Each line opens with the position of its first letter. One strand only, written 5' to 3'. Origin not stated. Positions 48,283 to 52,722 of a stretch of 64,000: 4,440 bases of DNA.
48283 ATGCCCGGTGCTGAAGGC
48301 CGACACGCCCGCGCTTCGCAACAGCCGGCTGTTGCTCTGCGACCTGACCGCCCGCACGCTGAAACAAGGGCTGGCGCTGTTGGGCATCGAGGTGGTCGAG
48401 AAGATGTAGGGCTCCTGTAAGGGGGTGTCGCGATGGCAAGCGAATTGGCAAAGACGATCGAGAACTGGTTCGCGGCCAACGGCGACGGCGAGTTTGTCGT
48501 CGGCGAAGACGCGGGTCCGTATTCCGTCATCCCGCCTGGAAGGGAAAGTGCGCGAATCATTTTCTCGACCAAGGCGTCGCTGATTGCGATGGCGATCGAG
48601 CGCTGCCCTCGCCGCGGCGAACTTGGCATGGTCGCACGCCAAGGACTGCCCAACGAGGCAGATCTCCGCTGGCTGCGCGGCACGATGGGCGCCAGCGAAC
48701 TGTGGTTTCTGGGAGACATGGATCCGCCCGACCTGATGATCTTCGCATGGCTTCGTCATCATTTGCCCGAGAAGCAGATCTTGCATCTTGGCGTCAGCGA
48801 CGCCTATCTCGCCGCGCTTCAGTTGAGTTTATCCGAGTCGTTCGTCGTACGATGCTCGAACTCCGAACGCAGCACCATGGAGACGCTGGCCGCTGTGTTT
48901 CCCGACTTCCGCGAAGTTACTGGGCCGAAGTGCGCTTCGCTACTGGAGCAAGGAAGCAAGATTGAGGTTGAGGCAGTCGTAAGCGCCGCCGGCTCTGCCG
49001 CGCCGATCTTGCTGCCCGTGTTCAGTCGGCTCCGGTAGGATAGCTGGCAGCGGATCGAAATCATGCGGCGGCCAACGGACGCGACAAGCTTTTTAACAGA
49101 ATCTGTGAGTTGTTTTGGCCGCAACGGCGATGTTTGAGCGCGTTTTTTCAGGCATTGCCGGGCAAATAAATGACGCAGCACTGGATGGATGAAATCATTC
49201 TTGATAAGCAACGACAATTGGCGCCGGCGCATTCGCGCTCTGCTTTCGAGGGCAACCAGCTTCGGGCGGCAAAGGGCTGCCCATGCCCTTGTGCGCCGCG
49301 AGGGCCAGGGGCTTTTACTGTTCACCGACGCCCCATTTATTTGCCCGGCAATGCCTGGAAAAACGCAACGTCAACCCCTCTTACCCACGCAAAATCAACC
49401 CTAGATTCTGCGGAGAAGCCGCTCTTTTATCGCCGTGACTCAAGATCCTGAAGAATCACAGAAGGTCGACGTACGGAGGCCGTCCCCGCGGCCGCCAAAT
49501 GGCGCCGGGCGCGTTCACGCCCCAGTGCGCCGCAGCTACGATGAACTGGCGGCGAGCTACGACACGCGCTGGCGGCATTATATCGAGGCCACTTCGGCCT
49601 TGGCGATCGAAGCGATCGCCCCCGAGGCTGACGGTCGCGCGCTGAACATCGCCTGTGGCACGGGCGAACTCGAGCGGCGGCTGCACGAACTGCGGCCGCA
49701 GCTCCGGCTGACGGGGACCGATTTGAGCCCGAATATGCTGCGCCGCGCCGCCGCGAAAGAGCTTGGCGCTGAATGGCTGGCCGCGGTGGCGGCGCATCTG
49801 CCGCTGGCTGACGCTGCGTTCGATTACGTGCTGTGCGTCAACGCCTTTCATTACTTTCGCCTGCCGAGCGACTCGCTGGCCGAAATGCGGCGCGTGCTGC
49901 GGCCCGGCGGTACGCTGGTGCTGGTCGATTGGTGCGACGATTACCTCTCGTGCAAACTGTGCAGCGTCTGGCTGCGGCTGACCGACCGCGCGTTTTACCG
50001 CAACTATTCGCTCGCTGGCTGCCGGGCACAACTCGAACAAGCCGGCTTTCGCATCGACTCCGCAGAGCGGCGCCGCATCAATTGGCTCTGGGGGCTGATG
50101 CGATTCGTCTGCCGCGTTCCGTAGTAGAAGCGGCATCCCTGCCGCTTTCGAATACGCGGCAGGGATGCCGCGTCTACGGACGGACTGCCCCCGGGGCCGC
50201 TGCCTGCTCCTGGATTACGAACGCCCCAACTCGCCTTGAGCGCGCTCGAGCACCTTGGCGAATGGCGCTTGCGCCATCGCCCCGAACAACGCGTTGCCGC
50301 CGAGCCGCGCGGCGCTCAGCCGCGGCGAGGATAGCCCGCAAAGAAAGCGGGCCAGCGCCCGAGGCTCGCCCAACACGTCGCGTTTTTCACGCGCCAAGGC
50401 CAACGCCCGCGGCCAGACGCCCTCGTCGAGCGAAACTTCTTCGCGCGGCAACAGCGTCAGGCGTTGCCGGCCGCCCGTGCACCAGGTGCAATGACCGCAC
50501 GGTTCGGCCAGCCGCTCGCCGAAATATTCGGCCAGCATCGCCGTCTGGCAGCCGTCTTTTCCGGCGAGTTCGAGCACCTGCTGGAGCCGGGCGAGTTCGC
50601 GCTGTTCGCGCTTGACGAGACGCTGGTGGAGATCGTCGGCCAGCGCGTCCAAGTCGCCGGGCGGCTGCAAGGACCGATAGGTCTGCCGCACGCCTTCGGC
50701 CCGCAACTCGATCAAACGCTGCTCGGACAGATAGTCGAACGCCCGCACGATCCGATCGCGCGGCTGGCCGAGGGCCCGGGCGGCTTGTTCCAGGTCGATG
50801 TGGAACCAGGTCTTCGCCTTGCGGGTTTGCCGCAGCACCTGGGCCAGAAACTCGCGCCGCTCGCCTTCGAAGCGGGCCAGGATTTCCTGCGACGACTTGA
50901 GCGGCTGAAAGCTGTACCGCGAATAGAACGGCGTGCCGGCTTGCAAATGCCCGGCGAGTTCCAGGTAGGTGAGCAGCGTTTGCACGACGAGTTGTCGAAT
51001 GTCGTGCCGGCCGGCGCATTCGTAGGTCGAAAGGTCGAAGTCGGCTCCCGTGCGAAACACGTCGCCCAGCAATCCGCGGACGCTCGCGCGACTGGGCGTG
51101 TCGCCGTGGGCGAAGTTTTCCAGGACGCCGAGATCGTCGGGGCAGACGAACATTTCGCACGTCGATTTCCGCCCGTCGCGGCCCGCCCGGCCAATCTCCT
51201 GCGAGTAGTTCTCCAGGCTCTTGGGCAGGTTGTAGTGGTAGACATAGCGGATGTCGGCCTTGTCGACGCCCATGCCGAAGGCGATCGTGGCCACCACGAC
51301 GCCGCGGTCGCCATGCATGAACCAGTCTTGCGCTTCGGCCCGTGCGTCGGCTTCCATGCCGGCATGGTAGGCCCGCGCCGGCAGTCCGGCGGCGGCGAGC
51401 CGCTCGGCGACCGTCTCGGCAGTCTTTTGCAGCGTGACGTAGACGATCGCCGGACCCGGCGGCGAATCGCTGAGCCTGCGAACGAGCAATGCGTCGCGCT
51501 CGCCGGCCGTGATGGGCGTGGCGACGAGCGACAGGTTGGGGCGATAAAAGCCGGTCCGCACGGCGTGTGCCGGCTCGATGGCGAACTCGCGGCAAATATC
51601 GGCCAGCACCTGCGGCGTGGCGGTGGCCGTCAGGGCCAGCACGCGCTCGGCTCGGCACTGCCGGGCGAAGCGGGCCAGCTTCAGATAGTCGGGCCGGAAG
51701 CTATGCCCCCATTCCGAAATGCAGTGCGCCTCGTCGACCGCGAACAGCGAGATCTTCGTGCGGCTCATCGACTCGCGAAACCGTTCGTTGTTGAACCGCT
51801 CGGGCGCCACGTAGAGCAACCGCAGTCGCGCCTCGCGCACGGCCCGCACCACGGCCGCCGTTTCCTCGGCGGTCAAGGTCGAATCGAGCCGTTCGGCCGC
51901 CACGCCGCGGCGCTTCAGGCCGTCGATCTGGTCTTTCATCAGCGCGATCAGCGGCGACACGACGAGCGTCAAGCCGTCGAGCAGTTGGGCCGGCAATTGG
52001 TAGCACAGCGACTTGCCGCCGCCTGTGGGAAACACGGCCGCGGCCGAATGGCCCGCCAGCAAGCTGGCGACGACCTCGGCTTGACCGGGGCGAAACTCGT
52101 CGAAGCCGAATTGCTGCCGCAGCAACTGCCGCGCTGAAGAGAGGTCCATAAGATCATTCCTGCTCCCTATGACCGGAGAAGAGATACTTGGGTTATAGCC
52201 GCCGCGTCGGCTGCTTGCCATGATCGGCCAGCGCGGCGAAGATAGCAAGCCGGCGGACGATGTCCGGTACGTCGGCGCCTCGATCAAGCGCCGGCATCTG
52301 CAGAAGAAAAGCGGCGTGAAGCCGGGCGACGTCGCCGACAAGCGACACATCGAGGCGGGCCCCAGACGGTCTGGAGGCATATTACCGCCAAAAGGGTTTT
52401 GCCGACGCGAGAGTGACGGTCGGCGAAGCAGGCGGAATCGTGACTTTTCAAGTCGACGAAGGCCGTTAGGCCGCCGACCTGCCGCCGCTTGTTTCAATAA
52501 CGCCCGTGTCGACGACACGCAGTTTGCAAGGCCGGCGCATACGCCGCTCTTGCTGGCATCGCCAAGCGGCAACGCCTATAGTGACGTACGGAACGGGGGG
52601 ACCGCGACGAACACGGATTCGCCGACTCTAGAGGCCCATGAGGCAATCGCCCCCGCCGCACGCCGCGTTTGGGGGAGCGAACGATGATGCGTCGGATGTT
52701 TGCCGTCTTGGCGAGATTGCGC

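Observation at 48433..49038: Orphan 201-aa protein with Spo11/TopoVI-A/JetD-type Toprim motif order, directly downstream of argS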

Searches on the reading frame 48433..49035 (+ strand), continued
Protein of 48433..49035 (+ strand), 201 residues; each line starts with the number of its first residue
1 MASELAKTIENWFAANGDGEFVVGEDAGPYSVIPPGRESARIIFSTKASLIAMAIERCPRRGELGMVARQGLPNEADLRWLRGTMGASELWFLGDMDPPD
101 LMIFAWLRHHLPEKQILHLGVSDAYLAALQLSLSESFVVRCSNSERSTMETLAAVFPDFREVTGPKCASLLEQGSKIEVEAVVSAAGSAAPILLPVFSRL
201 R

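Call 89: search_dna_similar(query=window:48433-49035:+, collection=phages, mode=protein, max_evalue=0.001, max_rows=10)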
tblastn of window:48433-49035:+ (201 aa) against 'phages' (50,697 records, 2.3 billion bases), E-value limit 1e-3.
No match.

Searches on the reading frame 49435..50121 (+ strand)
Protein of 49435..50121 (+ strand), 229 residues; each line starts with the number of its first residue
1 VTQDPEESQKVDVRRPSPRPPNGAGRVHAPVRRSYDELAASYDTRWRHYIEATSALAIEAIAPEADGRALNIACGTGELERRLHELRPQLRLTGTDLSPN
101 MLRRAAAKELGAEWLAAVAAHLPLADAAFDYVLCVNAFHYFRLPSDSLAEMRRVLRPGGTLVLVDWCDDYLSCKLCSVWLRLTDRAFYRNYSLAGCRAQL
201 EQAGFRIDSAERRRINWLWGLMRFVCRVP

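Call 56: search_protein_families(library=pfam, proteins=[window:49435-50121:+], max_evalue=0.00001)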
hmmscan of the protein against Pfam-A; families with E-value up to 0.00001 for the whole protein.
window:49435-50121:+ (229 aa): 6 families
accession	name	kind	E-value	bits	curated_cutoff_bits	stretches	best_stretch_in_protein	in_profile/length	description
PF08241.18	Methyltransf_11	-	1.6e-21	77.2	21.2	1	70-163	1-95/95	Methyltransferase domain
PF13649.12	Methyltransf_25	-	3.7e-20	72.9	27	1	70-159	2-97/97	Methyltransferase domain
PF08242.18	Methyltransf_12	-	3e-18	66.8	30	1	70-161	1-98/98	Methyltransferase domain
PF13847.12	Methyltransf_31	-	2e-14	54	27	1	66-167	4-113/145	Methyltransferase domain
PF13489.12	Methyltransf_23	-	6.2e-12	46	27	1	48-209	3-163/164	Methyltransferase domain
PF01209.24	Ubie_methyltran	-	7.2e-12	45.6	20.1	1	45-165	34-153/233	ubiE/COQ5 methyltransferase family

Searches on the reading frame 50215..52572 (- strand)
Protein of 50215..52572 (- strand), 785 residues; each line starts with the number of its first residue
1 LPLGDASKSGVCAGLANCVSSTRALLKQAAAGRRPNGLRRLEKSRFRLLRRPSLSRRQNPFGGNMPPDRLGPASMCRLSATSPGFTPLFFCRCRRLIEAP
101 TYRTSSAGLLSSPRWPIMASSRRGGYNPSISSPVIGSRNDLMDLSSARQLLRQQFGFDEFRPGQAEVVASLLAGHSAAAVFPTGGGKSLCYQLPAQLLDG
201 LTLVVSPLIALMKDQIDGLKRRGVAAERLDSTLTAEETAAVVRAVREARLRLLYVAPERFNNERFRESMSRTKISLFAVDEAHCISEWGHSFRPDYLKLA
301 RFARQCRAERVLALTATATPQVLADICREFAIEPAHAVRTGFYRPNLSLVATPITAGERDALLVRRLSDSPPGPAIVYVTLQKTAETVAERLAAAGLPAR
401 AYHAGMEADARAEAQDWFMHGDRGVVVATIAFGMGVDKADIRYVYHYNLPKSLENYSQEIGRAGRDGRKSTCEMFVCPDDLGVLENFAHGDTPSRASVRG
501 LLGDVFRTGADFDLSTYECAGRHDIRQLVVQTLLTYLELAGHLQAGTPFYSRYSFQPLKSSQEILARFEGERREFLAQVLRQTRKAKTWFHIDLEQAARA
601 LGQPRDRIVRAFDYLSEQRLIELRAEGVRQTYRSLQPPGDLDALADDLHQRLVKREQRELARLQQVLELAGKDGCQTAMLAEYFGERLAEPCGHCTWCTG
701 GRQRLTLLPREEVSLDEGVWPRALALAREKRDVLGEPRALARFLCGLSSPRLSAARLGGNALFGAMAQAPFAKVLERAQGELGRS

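Call 56: search_protein_families(library=pfam, proteins=[window:50215-52572:-], max_evalue=0.00001)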
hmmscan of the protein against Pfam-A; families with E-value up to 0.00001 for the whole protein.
window:50215-52572:- (785 aa): 3 families
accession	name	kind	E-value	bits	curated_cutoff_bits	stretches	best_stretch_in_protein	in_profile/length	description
PF00270.35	DEAD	-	3.6e-24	85.8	26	1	161-324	1-165/167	DEAD/DEAH box helicase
PF00271.37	Helicase_C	-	6.7e-20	71.8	23.5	1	363-467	6-110/110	Helicase conserved C-terminal domain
PF16124.10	RecQ_Zn_bind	-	3.5e-09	37.7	25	1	654-699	19-66/66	RecQ zinc-binding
